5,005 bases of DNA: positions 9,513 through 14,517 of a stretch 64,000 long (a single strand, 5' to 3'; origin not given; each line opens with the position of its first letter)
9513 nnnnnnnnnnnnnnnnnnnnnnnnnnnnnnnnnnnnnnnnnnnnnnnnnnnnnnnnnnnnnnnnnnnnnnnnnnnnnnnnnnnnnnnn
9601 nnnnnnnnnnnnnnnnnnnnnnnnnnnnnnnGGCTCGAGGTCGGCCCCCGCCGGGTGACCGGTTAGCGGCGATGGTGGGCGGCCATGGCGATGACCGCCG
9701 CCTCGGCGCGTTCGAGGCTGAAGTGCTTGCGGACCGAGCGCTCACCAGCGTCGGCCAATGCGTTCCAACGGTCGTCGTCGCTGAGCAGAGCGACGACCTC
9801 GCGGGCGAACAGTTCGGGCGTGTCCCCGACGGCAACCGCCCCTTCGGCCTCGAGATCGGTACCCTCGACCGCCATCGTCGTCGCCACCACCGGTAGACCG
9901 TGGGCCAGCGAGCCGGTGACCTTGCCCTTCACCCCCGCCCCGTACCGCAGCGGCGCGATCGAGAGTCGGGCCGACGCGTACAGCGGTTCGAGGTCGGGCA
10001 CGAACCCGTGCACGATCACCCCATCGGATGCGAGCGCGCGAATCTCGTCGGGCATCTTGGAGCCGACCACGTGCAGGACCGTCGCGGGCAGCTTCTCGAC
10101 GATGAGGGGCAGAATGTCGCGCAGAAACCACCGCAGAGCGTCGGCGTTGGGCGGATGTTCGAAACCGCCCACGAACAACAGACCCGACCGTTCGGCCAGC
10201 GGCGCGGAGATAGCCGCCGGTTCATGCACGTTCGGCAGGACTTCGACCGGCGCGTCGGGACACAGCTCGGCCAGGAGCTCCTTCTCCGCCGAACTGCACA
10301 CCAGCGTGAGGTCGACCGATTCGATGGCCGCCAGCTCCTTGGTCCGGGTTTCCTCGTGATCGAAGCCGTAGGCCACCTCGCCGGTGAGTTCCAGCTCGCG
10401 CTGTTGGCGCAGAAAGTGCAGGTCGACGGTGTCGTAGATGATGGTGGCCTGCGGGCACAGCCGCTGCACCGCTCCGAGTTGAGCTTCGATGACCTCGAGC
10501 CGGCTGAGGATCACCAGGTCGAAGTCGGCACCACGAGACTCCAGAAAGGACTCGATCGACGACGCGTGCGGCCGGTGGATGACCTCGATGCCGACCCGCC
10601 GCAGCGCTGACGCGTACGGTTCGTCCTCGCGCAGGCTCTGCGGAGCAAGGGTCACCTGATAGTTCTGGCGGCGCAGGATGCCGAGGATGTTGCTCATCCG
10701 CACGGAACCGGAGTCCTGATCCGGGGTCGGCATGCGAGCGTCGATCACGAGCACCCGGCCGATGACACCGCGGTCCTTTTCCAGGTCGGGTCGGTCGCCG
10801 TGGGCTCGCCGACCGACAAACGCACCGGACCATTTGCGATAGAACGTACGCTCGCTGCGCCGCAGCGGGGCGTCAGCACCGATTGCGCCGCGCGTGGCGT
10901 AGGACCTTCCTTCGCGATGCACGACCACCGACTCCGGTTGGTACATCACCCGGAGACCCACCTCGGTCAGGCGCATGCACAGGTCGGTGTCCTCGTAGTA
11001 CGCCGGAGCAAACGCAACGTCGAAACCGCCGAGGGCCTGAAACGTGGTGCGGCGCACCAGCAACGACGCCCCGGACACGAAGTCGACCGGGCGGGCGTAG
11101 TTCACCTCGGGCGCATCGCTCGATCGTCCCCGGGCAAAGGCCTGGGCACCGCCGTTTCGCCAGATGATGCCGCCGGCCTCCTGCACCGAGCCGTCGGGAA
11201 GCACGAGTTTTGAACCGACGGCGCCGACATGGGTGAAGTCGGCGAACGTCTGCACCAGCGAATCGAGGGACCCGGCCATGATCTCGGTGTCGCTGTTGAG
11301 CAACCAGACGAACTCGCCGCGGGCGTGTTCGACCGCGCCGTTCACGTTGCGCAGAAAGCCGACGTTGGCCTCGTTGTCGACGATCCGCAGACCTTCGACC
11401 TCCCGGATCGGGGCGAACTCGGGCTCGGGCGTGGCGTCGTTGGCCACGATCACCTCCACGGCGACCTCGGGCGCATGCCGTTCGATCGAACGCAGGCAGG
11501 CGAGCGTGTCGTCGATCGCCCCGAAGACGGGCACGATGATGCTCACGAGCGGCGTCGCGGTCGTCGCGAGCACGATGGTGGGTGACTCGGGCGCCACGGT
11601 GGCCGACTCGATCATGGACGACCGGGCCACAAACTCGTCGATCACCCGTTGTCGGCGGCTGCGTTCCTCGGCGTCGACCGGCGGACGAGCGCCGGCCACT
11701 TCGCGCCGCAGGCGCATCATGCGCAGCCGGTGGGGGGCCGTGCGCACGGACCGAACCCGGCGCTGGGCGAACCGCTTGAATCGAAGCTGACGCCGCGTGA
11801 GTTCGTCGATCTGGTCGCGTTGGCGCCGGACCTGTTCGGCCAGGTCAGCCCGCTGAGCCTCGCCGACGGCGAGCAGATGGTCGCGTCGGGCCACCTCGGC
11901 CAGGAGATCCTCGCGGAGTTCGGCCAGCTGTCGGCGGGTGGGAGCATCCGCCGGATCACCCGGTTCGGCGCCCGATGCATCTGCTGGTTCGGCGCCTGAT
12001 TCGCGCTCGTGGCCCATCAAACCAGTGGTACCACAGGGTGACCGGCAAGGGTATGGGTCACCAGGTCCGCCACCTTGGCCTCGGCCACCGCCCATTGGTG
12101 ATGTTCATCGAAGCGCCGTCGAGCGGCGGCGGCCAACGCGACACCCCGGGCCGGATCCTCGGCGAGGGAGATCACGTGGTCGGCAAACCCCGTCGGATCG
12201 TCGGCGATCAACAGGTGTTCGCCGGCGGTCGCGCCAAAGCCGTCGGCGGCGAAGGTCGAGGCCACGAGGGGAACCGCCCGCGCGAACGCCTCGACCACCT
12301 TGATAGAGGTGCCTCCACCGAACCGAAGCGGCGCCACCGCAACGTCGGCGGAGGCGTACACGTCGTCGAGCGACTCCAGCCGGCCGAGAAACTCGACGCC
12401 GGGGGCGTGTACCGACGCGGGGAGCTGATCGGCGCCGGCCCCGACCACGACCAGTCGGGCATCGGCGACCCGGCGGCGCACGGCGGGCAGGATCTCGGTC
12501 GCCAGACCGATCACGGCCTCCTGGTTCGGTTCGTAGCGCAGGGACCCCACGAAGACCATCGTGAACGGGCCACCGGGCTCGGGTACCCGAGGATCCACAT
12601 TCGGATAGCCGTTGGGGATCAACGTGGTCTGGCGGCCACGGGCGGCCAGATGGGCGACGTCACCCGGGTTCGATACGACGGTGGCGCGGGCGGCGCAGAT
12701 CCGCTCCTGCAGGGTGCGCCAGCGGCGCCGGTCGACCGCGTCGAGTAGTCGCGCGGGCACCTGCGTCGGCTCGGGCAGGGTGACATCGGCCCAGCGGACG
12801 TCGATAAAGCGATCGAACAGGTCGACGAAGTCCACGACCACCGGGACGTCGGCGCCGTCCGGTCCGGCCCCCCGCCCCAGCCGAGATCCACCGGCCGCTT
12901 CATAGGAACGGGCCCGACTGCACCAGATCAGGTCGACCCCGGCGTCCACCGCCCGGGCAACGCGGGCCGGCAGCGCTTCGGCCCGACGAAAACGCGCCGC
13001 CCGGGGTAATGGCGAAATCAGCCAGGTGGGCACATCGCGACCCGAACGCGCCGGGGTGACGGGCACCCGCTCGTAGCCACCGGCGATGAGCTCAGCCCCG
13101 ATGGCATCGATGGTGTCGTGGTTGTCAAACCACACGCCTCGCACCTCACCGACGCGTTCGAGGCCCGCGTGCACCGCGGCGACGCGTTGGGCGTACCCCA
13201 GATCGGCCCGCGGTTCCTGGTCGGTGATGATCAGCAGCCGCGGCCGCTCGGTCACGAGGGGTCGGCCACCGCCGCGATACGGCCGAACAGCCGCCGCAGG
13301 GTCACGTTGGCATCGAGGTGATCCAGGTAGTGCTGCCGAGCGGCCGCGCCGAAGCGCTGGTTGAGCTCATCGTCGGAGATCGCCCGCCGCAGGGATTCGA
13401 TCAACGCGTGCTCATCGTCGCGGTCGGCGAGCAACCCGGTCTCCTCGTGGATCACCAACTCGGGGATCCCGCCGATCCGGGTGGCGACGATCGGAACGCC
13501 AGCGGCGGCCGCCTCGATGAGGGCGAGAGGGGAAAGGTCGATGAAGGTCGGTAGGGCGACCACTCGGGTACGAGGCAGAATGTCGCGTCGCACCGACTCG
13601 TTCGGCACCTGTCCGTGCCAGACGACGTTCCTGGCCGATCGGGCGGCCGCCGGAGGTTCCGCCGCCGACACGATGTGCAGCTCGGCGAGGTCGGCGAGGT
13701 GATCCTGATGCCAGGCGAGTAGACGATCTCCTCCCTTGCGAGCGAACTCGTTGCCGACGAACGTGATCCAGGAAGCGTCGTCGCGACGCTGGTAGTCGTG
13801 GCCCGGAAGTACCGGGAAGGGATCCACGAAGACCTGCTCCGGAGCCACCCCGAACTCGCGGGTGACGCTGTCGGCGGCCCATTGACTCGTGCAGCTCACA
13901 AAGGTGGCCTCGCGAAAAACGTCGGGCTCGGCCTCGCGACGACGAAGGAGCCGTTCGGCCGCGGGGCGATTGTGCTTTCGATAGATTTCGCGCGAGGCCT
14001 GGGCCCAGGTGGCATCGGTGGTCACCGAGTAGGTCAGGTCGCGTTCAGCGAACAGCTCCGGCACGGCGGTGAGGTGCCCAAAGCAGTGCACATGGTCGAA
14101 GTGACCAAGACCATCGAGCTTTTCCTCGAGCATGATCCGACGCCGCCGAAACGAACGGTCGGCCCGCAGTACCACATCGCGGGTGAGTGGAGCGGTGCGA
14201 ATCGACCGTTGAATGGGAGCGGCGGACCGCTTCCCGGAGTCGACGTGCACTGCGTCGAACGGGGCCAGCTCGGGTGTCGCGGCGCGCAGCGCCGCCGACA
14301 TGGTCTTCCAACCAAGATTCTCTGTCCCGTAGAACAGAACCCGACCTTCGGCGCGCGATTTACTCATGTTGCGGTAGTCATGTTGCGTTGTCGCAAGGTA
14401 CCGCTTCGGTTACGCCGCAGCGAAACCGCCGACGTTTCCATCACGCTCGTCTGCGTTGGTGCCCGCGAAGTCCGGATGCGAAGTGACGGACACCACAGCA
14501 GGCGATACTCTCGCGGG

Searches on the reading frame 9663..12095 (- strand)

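Call 61: search_protein_families(library=pfam, proteins=[window:9663-12095:-], max_evalue=0.00001)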
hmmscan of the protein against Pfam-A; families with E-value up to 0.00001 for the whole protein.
window:9663-12095:- (810 aa): 5 families
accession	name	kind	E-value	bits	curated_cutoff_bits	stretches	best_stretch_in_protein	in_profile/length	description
PF13692.12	Glyco_trans_1_4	-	3.9e-24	85.9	27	1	638-773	3-142/142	Glycosyl transferases group 1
PF13641.12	Glyco_tranf_2_3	-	5.7e-15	56.4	27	1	184-399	3-217/230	Glycosyltransferase like family 2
PF00535.33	Glycos_transf_2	-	7.3e-15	55.7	23.3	1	185-298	1-117/168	Glycosyl transferase family 2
PF13506.12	Glyco_transf_21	-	3.6e-08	33.5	21.7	1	250-393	21-154/174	Glycosyl transferase family 21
PF13632.12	Glyco_trans_2_3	-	1.8e-06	28.3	27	1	263-398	2-127/198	Glycosyl transferase family group 2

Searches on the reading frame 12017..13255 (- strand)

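Call 61: search_protein_families(library=pfam, proteins=[window:12017-13255:-], max_evalue=0.00001)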
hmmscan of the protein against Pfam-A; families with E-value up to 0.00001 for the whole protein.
window:12017-13255:- (412 aa): 3 families
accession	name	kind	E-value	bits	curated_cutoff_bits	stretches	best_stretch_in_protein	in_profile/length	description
PF13692.12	Glyco_trans_1_4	-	2.4e-24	86.6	27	1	232-367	3-142/142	Glycosyl transferases group 1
PF00534.26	Glycos_transf_1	-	8.7e-12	45.3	26.4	1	224-380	9-171/172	Glycosyl transferases group 1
PF13524.12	Glyco_trans_1_2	-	8.2e-10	39.2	25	1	255-389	5-136/144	Glycosyl transferase-like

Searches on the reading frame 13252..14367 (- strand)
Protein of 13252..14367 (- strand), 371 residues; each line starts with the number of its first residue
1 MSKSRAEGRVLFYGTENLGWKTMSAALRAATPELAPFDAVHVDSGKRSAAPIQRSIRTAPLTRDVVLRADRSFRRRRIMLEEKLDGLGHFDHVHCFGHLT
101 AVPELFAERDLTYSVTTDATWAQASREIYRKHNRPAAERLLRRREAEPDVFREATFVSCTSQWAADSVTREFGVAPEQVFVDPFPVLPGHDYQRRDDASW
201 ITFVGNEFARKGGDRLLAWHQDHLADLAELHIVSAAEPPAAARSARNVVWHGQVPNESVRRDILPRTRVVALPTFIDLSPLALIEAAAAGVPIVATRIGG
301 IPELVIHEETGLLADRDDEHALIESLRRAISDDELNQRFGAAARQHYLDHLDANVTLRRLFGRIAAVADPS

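Call 61: search_protein_families(library=pfam, proteins=[window:13252-14367:-], max_evalue=0.00001)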
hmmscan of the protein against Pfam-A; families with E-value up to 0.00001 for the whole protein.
window:13252-14367:- (371 aa): 3 families
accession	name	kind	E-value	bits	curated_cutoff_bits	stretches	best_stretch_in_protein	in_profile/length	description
PF13692.12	Glyco_trans_1_4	-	2.8e-20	73.5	27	1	201-332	4-142/142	Glycosyl transferases group 1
PF00534.26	Glycos_transf_1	-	2.2e-18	66.8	26.4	1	246-345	73-171/172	Glycosyl transferases group 1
PF13524.12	Glyco_trans_1_2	-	1.2e-06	29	25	1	241-356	27-138/144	Glycosyl transferase-like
